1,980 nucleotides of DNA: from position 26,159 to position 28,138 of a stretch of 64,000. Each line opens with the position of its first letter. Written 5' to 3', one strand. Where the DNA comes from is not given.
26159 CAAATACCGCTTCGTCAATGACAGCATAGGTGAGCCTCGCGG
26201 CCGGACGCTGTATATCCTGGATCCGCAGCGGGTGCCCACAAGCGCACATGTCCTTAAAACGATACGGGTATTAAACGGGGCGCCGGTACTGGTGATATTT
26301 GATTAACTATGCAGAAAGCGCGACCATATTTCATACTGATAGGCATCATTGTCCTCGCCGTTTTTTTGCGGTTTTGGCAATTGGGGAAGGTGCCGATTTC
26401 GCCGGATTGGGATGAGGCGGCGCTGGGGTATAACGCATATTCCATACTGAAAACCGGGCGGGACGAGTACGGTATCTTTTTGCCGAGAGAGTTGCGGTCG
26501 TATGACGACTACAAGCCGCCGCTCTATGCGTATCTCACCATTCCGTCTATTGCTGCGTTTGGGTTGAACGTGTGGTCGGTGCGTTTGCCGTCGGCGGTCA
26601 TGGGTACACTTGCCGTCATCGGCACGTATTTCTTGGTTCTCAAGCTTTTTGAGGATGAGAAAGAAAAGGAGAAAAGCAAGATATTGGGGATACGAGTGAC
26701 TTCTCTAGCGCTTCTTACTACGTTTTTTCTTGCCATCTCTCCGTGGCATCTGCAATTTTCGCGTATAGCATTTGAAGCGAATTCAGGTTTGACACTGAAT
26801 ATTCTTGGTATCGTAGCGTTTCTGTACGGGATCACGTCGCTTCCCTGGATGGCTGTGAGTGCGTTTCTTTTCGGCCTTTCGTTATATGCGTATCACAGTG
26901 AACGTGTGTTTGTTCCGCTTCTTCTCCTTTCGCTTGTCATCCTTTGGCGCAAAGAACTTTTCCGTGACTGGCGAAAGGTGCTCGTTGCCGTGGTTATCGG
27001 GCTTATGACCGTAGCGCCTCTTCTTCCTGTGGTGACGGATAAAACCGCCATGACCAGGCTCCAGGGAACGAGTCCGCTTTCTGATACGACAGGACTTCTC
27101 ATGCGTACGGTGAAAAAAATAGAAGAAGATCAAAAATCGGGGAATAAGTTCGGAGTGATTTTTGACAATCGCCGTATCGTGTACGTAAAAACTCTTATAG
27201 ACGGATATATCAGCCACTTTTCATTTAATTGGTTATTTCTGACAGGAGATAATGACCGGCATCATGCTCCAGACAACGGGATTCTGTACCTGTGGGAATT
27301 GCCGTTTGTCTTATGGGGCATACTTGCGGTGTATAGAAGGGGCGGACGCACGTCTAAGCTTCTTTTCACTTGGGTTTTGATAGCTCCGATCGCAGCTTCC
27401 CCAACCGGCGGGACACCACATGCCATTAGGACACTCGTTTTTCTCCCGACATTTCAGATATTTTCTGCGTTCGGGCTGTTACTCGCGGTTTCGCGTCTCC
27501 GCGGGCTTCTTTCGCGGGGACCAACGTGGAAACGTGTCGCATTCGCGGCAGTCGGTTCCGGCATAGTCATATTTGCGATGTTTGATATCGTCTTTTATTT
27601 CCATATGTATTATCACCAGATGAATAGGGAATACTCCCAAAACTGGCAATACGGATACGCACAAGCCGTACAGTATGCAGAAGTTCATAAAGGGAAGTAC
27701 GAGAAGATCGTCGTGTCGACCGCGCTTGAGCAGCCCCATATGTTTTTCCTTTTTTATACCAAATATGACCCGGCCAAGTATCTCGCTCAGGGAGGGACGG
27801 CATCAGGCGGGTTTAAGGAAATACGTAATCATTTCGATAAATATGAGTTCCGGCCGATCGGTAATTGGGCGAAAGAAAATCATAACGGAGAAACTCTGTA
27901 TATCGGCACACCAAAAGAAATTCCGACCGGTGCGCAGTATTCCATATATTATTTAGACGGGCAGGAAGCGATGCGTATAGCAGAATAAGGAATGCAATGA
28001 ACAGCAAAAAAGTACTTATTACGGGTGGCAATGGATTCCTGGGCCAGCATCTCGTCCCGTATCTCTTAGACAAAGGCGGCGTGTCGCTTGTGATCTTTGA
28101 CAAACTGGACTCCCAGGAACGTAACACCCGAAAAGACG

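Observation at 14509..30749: Five-member GT39/PMT-like family with a shared extra C-terminal soluble domain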

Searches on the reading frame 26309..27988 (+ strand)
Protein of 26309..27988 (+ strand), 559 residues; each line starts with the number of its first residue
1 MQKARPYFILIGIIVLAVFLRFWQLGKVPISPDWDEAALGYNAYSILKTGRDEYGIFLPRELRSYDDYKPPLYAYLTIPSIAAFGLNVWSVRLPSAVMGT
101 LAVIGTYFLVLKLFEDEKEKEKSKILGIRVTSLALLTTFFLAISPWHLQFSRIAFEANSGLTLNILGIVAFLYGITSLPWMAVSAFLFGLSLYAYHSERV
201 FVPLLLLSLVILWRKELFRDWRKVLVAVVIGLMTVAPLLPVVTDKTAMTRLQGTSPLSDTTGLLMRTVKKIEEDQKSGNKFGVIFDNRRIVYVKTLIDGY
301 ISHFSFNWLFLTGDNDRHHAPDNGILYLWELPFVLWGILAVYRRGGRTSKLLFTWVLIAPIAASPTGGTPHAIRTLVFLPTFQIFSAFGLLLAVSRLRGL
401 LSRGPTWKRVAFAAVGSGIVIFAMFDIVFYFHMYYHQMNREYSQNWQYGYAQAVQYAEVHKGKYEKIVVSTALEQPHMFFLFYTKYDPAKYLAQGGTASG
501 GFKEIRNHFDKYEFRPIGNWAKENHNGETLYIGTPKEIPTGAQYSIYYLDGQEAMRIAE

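Call 5: search_protein_families(library=pfam, proteins=[window:26309-27988:+], max_evalue=0.01)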
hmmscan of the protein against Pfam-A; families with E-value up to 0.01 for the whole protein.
window:26309-27988:+ (559 aa): 1 family
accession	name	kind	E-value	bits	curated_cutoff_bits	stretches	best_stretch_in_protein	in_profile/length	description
PF13231.12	PMT_2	-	6.5e-06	26.9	26.1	1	69-116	2-49/160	Dolichyl-phosphate-mannose-protein mannosyltransferase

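Call 8: search_protein_families(library=ncbifam, proteins=[window:26309-27988:+], max_evalue=0.01)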
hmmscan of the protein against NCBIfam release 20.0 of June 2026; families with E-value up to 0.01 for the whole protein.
window:26309-27988:+ (559 aa): 0 families

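Call 9: find_homologous_proteins(query=window:26309-27988:+, max_evalue=0.00001)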
Query window:26309-27988:+ (559 aa): 7104 proteins with E <= 0.00001 among 8000 candidates; the best 120 are listed.
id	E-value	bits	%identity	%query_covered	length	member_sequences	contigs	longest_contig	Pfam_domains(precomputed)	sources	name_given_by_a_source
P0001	0.0e+0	1274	100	100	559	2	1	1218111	-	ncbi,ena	-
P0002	3.1e-281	952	75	98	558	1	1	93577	PF13231.13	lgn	-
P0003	1.9e-278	943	73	100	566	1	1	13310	PF13231.13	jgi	jgi:4-amino-4-deoxy-L-arabinose transferase-like glycosyltransferase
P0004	1.7e-275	933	73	98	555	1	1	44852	PF13231.13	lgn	-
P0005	4.3e-271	919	72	98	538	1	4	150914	PF02366.25,PF13231.13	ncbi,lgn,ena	-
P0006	1.3e-268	911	70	99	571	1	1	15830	PF13231.13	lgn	-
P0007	6.6e-267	905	71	100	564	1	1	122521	PF13231.13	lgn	-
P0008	1.7e-255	867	68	98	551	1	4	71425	PF13231.13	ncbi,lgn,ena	ncbi:MAG: glycosyltransferase family 39 protein [Patescibacteria group bacterium]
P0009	5.5e-255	866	68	99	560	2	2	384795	PF13231.13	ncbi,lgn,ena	-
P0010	9.1e-255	865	67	100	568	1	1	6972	PF13231.13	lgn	-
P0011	7.1e-254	862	68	99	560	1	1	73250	PF13231.13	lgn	-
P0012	1.0e-252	858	67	99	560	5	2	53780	PF13231.13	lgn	-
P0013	6.7e-252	855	68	99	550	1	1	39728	PF13231.13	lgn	-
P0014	1.2e-251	855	68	99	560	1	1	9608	-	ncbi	-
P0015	2.2e-251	854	67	97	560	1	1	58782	PF13231.13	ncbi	-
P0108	4.0e-211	721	59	96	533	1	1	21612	PF02516.21,PF13231.13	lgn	-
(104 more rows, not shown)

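Call 16: find_encoding_contigs(protein=P0001, flank=1000, max_places=3)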
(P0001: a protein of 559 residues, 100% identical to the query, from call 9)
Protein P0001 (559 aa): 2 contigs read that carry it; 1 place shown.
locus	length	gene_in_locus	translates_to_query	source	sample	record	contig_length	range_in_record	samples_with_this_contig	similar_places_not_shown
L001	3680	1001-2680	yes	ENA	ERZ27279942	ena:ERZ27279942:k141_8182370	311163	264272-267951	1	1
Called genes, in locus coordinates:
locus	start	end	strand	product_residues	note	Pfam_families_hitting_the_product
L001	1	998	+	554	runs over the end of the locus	PF13231:PMT_2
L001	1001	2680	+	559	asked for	-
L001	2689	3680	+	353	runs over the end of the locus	PF01073:3Beta_HSD, PF01370:Epimerase, PF02719:Polysacc_synt_2, PF04321:RmlD_sub_bind, PF08659:KR (weak), PF13460:NAD_binding_10, PF16363:GDP_Man_Dehyd, PF07993:NAD_binding_4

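Call 23: predict_structure(alignment_id=A2)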
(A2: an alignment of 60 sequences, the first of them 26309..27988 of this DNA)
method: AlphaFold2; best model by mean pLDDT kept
length: 559 residues; sequences in the alignment: 60
mean_pLDDT: 87.1   pTM: 0.88
mean pLDDT of the five models: 87.1, 87.1, 85.7, 84.8, 83.2
residues with pLDDT >= 90: 356; 70-90: 126; 50-70: 49; < 50: 28
segments of 3 or more residues with pLDDT < 50: 118-123, 251-264, 367-370
pLDDT, mean of each block of 10 residues (from residue 1): 89 98 92 91 97 90 77 94 97 96 98 72 63 97 91 85 97 97 98 87 96 96 97 89 61 42 55 78 67 74 87 74 91 97 94 94 59 74 97 92 92 94 97 91 90 98 96 90 96 81 65 93 95 96 94 96
secondary structure, 60 per line:
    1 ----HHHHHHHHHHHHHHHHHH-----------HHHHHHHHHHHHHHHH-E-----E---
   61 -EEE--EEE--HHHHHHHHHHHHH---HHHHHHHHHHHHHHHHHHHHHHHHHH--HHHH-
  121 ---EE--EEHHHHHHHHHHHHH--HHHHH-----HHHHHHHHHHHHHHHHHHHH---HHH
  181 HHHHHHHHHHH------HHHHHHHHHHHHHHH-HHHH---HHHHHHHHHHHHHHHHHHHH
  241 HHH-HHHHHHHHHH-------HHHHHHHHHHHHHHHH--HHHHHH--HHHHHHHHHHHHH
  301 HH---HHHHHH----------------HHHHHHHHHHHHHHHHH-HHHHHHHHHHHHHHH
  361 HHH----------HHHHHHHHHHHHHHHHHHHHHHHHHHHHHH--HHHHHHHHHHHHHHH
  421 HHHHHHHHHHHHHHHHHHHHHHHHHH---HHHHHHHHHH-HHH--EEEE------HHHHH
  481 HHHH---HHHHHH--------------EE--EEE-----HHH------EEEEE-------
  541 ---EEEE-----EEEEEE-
elements in order: H5-22 H34-49 E62-64 E67-69 H72-84 H88-113 H116-119 H130-142 H145-149 H155-174 H178-191 H198-212 H214-217 H221-243 H245-254 H262-277 H280-285 H288-302 H306-311 H328-344 H346-363 H374-403 H406-446 H450-459 E466-469 H476-484 H488-493 E512-514 E529-533 E544-547 E553-558

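Call 27: fold_search(model_id=the predicted structure, library=pdb)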
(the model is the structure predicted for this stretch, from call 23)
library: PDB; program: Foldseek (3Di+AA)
matches with E <= 10: 391; with E <= 0.001: 19
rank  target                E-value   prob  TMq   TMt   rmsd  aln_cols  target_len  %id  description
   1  7e9s_A                5.4e-09  1.00  0.49  0.34  13.6       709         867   13  Archaeal oligosaccharyltransferase AglB from Archaeoglobus fulgidus in complex with an inhibitory peptide and a dolich (released 2021-09-08)
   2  5gmy_A                2.2e-08  1.00  0.49  0.34  13.4       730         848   12  Crystal structure of the Archaeoglobus fulgidus oligosaccharyltransferase (O29867_ARCFU) tethered with an acceptor pep (released 2017-02-01)
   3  3waj                  3.6e-08  1.00  0.48  0.36  13.4       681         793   12  Crystal structure of the Archaeoglobus fulgidus oligosaccharyltransferase (O29867_ARCFU) complex with Zn and sulfate (released 2013-10-30)
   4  8b6l_I                4.5e-08  1.00  0.52  0.43  13.3       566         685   11  Subtomogram average of the human Sec61-TRAP-OSTA-translocon (released 2022-12-07)
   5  5ezm                  4.7e-08  1.00  0.53  0.55  12.0       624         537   13  Crystal Structure of ArnT from Cupriavidus metallidurans in the apo state (released 2016-02-17)
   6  3wak                  4.9e-08  1.00  0.48  0.33  13.3       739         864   14  Crystal structure of the Archaeoglobus fulgidus oligosaccharyltransferase (O29867_ARCFU) in the apo form (released 2013-10-30)
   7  8agc_A                6.1e-08  1.00  0.49  0.41  14.0       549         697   14  Structure of yeast oligosaccharylransferase complex with lipid-linked oligosaccharide and non-acceptor peptide bound (released 2022-12-07)
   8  5f15                  8.6e-08  1.00  0.56  0.58   9.7       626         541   13  Crystal Structure of ArnT from Cupriavidus metallidurans bound to Undecaprenyl phosphate (released 2016-02-17)
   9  8pn9_A                2.0e-07  1.00  0.52  0.45  12.7       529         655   12  Structure of human oligosaccharyltransferase OST-A complex bound to NGI-1 (released 2024-05-08)
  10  6s7t_A                2.8e-07  1.00  0.50  0.41  13.7       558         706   11  Cryo-EM structure of human oligosaccharyltransferase complex OST-B (released 2019-12-18)
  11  7oci_F                3.3e-07  1.00  0.46  0.41  13.2       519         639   13  Cryo-EM structure of yeast Ost6p containing oligosaccharyltransferase complex (released 2022-02-16)
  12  6ezn_F                3.7e-07  1.00  0.48  0.42  13.2       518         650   13  Cryo-EM structure of the yeast oligosaccharyltransferase (OST) complex (released 2018-01-17)
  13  9s6s_A                1.2e-04  1.00  0.44  0.46  11.2       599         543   11  Ternary cryo-EM structure of human ALG9 with Dol25-PP-GlcNAc2Man6, Dol25-P-Man and Fab (released 2026-03-18)
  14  8if8_B                1.9e-04  1.00  0.33  0.31  15.5       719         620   13  Arabinosyltransferase AftA (released 2023-05-31)
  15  9i5k_A                4.2e-04  1.00  0.45  0.51  11.6       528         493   11  Structure of the Chaetomium thermophilum Pmt4 homodimer (C2 symmetry) (released 2025-12-24)
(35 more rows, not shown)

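Call 52: search_solved_structures(query=A2, max_evalue=10, show_alignments=4)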
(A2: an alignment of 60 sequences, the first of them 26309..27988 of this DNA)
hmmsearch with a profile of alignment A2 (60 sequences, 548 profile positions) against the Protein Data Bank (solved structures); distinct sequences matched with E-value up to 10: 2.
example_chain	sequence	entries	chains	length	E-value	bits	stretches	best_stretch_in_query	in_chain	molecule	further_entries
5ezm_A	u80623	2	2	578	0.04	16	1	69-233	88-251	4-amino-4-deoxy-L-arabinose transferase or related glycosyltransferases of PMT family | 4-amino-4-deoxy-L-arabinose (L-Ara4N) transferase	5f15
6el2_A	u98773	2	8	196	1.6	10.7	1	411-476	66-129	Transcriptional regulator TetR family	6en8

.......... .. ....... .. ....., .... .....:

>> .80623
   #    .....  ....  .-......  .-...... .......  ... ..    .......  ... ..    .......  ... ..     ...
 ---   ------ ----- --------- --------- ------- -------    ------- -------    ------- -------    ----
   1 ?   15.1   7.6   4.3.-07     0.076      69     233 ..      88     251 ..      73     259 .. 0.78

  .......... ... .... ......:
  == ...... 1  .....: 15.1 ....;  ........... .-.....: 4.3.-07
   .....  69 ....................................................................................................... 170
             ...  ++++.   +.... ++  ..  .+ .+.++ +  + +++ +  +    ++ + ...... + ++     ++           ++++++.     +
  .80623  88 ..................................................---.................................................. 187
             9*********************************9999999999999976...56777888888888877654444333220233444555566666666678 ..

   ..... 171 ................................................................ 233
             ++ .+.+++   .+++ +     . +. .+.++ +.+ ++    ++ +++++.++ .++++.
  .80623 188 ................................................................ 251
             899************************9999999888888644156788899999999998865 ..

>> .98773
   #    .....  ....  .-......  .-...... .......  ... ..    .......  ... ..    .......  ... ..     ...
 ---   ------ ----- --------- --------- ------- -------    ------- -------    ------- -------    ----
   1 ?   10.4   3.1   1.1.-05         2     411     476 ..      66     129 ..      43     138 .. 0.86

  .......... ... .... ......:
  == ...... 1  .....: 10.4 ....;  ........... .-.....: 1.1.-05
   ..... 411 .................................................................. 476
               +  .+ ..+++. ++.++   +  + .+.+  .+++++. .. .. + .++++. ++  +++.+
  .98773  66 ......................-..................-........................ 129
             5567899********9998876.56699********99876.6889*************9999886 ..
